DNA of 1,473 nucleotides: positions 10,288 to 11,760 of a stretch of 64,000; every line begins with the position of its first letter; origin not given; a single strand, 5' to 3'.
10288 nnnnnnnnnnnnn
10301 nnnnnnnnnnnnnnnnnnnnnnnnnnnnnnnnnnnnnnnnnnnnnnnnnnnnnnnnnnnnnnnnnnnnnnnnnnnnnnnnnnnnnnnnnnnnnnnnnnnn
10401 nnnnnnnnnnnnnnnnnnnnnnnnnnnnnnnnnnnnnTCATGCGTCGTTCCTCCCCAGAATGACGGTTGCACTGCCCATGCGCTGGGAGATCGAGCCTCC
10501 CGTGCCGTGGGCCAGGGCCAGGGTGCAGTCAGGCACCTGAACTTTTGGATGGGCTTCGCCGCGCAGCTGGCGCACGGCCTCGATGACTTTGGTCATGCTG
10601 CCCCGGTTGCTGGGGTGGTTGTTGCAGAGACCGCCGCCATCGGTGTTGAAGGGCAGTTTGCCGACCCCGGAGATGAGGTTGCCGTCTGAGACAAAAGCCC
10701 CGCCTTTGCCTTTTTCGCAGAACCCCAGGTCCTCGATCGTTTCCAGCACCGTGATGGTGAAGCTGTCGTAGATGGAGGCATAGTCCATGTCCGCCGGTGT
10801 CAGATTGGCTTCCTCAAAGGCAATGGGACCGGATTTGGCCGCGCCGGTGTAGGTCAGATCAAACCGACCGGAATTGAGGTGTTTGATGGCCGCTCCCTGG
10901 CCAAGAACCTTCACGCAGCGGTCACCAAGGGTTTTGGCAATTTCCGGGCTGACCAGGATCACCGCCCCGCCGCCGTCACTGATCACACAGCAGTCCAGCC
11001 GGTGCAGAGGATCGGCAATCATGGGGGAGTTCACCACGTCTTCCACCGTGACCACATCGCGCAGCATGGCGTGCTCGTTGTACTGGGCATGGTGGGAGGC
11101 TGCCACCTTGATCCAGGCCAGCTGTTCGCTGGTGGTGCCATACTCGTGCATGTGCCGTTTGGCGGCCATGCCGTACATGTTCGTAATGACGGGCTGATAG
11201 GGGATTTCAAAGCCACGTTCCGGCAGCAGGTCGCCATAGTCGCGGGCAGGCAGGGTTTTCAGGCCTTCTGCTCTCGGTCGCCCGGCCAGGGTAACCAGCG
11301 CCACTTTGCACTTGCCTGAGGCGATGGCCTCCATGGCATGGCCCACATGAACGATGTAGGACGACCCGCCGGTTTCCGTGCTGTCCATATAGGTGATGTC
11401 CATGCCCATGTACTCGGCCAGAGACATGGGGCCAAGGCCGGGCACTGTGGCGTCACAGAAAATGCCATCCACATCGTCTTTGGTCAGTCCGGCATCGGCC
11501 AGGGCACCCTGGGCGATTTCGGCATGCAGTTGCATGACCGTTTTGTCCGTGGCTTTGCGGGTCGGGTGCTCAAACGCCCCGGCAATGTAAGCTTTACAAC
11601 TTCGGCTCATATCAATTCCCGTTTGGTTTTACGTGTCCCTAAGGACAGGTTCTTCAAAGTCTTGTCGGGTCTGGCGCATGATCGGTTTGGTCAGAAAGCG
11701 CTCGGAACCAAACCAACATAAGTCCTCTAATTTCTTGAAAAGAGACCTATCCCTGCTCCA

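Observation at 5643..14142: CoA-ester catabolic island with two family-III CoA-transferases flanking a CitE-like lyase plus a beta-oxidation-like set; substrate not deducible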

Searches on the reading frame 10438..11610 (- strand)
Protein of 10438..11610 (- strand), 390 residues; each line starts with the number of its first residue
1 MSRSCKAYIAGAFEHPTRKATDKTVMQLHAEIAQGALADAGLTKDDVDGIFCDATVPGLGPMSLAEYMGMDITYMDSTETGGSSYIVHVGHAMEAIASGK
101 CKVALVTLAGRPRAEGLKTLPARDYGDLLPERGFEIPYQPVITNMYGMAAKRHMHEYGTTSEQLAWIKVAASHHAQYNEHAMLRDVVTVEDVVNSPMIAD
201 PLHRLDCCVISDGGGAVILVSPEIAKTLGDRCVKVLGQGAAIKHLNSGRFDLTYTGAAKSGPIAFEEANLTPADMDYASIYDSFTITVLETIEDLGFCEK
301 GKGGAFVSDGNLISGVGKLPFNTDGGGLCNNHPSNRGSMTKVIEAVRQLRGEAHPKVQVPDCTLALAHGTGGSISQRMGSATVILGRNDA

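Call 3: search_protein_families(library=pfam, proteins=[window:10438-11610:-])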
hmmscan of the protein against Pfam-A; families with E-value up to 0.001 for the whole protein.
window:10438-11610:- (390 aa): 2 families
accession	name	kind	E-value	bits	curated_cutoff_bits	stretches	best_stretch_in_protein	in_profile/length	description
PF22691.2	Thiolase_C_1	-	2e-49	167.5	28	1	244-386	6-143/144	Thiolase C-terminal domain-like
PF00108.29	Thiolase_N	-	1.3e-05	25.2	26.4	1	20-221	18-258/260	Thiolase, N-terminal domain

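Call 4: search_protein_families(library=ncbifam, proteins=[window:10438-11610:-])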
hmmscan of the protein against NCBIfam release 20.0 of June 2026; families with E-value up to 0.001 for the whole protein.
window:10438-11610:- (390 aa): 23 families
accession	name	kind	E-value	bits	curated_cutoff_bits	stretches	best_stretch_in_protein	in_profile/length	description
NF006010.0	PRK08142.1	subfamily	9.8e-206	683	462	1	1-387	1-387/388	thiolase domain-containing protein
NF004811.0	PRK06158.1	subfamily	2e-107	359.5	421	1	5-389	8-382/384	acetyl-CoA acetyltransferase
NF004720.0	PRK06064.1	subfamily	2.1e-62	211.1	420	1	7-373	4-376/389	thiolase domain-containing protein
NF005892.0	PRK07855.1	subfamily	4.5e-60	203.6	469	1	5-364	6-373/390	lipid-transfer protein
NF053570.1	AcCoTHIOL_METTL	equivalog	3.5e-49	167.7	600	1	23-373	20-372/385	acetyl-CoA acetyltransferase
NF009228.0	PRK12578.1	subfamily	1.5e-47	162.1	485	1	20-373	18-376/387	thiolase domain-containing protein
NF004982.0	PRK06365.1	equivalog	4.9e-47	160.9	695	2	18-243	29-258/430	thiolase domain-containing protein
NF004810.0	PRK06157.1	equivalog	3.7e-46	158.1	403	1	22-384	24-395/400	acetyl-CoA acetyltransferase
NF004715.0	PRK06059.1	equivalog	4.9e-45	154.2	424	1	6-371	5-387/399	lipid-transfer protein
NF006102.0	PRK08256.1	subfamily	1.5e-44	152.7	436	1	13-371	15-380/394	lipid-transfer protein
NF005704.0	PRK07516.1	subfamily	1.3e-41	142.9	412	1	7-373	4-376/389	thiolase domain-containing protein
NF053628.1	BnzsclthlBbsBGT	equivalog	3.7e-40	137.9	750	1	138-377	135-375/389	benzoylsuccinyl-CoA thiolase subunit BbsB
NF004721.0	PRK06065.1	equivalog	5e-30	104.7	455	1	17-384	22-389/393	thiolase domain-containing protein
NF006180.0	PRK08313.1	subfamily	2.1e-28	99.3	514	1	17-373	17-373/389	thiolase domain-containing protein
NF004722.0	PRK06066.1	equivalog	4.1e-24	85.3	516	1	141-363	141-365/385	thiolase domain-containing protein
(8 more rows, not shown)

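Call 21: search_solved_structures(query=window:10438-11610:-, max_evalue=1e-10)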
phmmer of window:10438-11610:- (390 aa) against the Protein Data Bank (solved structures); distinct sequences matched with E-value up to 1e-10: 18.
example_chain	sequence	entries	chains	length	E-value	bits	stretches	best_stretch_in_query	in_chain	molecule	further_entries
4u4e_A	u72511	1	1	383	2.9e-88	299.8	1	6-387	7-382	Thiolase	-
9myr_A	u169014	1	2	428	1.1e-49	172.9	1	6-377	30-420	Nonspecific lipid-transfer protein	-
6ok1_A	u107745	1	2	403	3.3e-41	144.9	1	9-371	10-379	Lipid-transfer protein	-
7yvy_A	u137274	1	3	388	3.1e-39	138.5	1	6-375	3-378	Acetyl-CoA acetyltransferase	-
7pxp_C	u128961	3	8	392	1.3e-36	129.9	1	135-377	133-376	Benzoylsuccinyl-CoA thiolase subunit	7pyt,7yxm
6hsj_A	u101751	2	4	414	5.7e-29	104.7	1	29-373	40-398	SCP2-thiolase (type-1)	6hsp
6hrv_A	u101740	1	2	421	5.9e-29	104.6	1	29-373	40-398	SCP2-thiolase (type-1)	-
6esq_A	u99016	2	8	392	1.4e-26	96.8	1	32-370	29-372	acetoacetyl-CoA thiolase | Acetyl-CoA acetyltransferase thiolase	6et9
4yzo_A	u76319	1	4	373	2.9e-24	89.2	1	124-372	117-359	Putative acyl-CoA acyltransferase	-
5ab4_A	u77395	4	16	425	6e-24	88.2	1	263-376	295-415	SCP2-THIOLASE LIKE PROTEIN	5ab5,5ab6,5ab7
4bia_A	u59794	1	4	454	4.5e-17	65.5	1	202-354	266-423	3-KETOACYL-COA THIOLASE, PUTATIVE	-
4bi9_A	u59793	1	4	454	9.2e-17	64.5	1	202-354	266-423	3-KETOACYL-COA THIOLASE, PUTATIVE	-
9skm_I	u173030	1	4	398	7.9e-16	61.4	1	16-374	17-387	2,4-diacetylphloroglucinol biosynthesis protein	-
9skh_I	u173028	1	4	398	1.6e-15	60.4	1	21-374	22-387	2,4-diacetylphloroglucinol biosynthesis protein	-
3zbk_A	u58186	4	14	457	3e-15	59.5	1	200-361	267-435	3-KETOACYL-COA THIOLASE-LIKE PROTEIN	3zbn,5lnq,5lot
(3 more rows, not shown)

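Call 42: search_solved_structures(query=window:10438-11610:-, max_evalue=1e-30, show_alignments=5)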
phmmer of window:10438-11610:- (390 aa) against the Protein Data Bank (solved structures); distinct sequences matched with E-value up to 1e-30: 5.
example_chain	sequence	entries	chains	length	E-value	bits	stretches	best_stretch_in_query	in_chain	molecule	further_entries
4u4e_A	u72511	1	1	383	2.9e-88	299.8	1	6-387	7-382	Thiolase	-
9myr_A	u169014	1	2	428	1.1e-49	172.9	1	6-377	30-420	Nonspecific lipid-transfer protein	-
6ok1_A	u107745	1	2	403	3.3e-41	144.9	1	9-371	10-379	Lipid-transfer protein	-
7yvy_A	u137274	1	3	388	3.1e-39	138.5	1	6-375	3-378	Acetyl-CoA acetyltransferase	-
7pxp_C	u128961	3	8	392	1.3e-36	129.9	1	135-377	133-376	Benzoylsuccinyl-CoA thiolase subunit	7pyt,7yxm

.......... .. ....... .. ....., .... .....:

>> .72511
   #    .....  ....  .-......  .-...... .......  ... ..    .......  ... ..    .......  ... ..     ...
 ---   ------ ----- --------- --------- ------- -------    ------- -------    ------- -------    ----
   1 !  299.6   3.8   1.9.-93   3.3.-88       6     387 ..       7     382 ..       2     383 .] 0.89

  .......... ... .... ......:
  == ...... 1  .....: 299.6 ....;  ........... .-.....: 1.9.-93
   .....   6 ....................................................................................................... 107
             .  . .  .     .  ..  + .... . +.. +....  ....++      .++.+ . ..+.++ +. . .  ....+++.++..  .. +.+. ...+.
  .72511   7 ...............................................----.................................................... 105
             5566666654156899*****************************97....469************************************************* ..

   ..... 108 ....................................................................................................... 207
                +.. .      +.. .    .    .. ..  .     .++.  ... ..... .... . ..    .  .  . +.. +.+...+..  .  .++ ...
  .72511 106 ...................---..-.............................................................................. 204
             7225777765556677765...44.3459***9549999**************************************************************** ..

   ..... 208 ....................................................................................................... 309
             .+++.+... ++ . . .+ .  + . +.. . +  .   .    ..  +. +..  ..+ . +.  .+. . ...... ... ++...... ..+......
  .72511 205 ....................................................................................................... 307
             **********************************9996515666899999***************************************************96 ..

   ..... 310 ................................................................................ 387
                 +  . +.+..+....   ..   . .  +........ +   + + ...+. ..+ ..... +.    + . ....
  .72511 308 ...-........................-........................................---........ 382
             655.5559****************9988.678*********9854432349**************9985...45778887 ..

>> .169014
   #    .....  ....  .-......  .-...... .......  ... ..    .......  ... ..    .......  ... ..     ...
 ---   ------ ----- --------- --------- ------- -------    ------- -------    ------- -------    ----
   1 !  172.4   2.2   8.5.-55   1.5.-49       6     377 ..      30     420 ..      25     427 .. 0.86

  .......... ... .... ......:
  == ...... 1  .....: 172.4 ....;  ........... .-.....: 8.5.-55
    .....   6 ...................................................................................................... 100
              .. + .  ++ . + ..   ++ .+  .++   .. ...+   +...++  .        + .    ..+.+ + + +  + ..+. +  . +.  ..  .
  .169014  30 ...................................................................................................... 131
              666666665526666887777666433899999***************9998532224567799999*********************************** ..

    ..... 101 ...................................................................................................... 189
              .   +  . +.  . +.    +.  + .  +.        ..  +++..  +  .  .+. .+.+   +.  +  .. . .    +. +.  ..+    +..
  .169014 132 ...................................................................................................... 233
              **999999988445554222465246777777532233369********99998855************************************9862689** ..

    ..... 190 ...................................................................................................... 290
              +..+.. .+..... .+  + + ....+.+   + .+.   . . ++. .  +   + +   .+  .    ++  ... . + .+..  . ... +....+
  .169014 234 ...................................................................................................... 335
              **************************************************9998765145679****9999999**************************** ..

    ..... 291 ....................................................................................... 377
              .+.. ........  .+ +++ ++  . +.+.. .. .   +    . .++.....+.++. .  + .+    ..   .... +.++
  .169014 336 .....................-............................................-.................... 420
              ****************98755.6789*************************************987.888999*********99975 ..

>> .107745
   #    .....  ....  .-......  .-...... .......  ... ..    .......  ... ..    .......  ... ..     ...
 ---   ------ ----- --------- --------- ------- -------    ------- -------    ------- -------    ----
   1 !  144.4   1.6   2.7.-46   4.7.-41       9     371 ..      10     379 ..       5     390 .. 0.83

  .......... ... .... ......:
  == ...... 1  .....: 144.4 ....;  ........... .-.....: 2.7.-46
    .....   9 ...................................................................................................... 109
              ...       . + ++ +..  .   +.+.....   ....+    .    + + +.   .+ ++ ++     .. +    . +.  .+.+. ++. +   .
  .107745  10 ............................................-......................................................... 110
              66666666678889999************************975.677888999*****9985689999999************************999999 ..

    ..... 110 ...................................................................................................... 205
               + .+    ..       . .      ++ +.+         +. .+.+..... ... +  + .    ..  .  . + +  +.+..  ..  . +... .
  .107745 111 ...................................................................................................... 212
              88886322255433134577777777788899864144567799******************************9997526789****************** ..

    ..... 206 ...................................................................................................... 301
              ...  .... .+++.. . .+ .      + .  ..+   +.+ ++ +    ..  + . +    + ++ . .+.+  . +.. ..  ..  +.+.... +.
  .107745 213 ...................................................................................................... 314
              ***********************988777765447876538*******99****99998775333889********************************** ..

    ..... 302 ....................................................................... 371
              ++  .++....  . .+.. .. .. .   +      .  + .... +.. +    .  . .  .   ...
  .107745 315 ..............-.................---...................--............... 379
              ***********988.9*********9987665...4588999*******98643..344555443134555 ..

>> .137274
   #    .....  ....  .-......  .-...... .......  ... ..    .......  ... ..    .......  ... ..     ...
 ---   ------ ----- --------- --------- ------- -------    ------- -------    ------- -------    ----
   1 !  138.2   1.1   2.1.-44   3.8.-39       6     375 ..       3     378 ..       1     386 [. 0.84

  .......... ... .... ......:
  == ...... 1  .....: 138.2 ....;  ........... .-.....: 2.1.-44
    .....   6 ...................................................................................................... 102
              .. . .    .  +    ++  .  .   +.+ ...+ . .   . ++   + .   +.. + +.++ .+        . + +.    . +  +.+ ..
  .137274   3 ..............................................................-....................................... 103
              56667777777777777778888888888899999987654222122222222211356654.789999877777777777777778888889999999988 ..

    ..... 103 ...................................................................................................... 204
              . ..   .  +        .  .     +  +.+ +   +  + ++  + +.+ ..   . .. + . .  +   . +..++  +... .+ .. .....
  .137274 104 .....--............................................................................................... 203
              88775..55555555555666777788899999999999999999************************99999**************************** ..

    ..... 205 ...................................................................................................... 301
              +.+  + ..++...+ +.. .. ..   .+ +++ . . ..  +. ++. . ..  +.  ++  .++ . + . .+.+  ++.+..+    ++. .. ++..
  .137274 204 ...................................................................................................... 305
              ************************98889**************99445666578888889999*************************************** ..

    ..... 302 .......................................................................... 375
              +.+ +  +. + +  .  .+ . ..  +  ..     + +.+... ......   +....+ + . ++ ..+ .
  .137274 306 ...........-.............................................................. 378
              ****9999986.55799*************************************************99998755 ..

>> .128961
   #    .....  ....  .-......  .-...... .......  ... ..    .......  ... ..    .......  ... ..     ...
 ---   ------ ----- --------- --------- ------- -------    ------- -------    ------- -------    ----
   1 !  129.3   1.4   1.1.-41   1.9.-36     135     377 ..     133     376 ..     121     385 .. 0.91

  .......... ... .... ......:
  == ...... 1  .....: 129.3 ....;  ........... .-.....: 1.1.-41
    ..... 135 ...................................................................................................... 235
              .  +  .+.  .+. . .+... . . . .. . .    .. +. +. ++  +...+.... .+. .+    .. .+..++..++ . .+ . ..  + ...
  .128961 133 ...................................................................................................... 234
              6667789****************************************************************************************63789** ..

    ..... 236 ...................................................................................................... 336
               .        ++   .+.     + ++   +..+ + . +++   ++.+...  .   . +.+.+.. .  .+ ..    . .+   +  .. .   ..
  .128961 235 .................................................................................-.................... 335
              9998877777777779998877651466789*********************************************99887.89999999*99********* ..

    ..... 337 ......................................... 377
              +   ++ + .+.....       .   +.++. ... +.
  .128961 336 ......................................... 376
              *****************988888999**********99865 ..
